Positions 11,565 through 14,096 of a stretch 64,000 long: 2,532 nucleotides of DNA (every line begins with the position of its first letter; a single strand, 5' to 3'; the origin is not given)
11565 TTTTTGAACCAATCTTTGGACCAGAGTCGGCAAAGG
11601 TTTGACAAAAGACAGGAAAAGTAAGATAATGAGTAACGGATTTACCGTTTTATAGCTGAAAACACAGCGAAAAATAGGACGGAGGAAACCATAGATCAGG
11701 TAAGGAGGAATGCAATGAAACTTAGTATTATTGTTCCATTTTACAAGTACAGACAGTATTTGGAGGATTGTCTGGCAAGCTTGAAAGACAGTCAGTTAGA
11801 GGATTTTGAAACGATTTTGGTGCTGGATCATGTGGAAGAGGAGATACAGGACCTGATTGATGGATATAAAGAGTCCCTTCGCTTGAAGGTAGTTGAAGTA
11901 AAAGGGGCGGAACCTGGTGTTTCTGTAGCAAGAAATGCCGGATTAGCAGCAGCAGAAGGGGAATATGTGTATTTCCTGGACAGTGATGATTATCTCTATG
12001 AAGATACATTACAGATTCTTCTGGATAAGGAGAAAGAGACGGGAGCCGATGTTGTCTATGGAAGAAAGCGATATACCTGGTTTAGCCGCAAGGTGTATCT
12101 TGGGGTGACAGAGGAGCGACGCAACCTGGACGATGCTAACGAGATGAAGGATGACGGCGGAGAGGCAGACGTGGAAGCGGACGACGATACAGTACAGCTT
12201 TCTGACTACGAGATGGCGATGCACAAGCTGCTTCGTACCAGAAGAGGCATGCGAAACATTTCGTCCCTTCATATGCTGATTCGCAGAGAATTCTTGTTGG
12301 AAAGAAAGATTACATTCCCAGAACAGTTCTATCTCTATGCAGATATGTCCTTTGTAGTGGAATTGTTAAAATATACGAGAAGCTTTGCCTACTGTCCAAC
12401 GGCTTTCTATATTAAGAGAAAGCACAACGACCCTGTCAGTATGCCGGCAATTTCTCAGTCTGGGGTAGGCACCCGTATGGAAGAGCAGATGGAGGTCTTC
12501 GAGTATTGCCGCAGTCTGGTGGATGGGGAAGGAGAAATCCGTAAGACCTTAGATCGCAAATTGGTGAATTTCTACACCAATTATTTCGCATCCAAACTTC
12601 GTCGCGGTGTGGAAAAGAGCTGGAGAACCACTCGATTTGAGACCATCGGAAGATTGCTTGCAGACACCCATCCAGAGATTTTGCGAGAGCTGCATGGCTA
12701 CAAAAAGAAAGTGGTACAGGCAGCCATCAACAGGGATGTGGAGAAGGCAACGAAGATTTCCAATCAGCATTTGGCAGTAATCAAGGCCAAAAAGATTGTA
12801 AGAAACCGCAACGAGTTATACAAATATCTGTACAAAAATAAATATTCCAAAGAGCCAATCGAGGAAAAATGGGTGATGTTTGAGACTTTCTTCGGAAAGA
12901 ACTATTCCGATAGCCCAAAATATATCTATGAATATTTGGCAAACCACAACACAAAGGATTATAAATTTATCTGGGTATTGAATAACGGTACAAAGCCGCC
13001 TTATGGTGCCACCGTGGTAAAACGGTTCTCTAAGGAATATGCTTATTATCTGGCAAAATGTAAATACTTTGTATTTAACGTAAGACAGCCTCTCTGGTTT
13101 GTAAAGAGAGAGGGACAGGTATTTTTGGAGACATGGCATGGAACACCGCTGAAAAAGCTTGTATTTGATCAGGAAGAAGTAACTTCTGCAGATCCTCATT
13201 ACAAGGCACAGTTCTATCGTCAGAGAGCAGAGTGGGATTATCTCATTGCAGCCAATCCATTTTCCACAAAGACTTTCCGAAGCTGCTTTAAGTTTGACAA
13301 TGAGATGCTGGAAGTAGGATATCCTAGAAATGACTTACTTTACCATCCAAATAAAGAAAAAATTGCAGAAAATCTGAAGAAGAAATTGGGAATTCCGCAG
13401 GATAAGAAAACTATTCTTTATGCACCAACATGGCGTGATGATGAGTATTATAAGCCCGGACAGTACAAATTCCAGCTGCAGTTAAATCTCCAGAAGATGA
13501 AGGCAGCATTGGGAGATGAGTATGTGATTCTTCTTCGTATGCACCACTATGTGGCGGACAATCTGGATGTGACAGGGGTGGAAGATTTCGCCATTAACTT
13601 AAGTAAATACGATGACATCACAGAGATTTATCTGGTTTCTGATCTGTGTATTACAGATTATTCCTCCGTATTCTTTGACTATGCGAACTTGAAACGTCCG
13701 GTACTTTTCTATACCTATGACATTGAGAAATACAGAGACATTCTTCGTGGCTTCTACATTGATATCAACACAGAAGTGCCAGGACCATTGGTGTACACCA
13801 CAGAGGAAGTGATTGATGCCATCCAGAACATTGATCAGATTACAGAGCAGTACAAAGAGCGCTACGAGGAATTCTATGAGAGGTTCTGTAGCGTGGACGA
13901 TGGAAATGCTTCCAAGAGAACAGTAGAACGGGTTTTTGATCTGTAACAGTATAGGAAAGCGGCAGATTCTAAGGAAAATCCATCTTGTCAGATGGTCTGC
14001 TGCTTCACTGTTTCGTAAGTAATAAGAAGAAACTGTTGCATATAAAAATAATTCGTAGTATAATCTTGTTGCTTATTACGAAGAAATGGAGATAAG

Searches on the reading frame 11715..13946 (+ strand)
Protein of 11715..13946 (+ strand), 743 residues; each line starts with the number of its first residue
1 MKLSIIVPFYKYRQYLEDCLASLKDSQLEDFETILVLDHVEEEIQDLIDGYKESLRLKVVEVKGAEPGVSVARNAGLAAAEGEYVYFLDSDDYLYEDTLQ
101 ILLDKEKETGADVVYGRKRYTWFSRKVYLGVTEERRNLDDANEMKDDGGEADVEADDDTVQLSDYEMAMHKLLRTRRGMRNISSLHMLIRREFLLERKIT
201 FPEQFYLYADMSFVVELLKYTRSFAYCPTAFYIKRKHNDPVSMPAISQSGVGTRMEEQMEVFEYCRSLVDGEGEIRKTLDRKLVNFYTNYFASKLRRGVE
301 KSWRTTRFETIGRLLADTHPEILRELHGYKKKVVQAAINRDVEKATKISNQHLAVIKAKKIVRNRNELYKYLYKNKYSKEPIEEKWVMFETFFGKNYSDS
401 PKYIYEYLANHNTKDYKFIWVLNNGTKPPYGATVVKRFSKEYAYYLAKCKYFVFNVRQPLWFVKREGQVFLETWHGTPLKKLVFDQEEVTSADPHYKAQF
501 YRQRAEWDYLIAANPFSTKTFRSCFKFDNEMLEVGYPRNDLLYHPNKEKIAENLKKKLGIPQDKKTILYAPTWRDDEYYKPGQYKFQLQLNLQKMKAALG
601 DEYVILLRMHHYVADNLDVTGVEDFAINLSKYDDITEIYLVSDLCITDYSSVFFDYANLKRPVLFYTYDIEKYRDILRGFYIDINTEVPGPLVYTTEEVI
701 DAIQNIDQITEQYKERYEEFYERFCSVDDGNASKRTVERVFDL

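Call 69: search_protein_families(library=pfam, proteins=[window:11715-13946:+], max_evalue=0.000001)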
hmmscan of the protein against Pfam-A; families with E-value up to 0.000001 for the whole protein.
window:11715-13946:+ (743 aa): 3 families
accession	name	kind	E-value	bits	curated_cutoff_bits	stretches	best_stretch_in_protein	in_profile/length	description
PF04464.20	Glyphos_transf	-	4.5e-119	398.1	22.1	1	379-741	8-366/367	CDP-Glycerol:Poly(glycerophosphate) glycerophosphotransferase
PF00535.33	Glycos_transf_2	-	1.2e-23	84.3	23.3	1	4-119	1-116/168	Glycosyl transferase family 2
PF10111.15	Glyco_tranf_2_2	-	5.6e-07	29.8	27.3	0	4-103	1-103/276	Glycosyltransferase like family 2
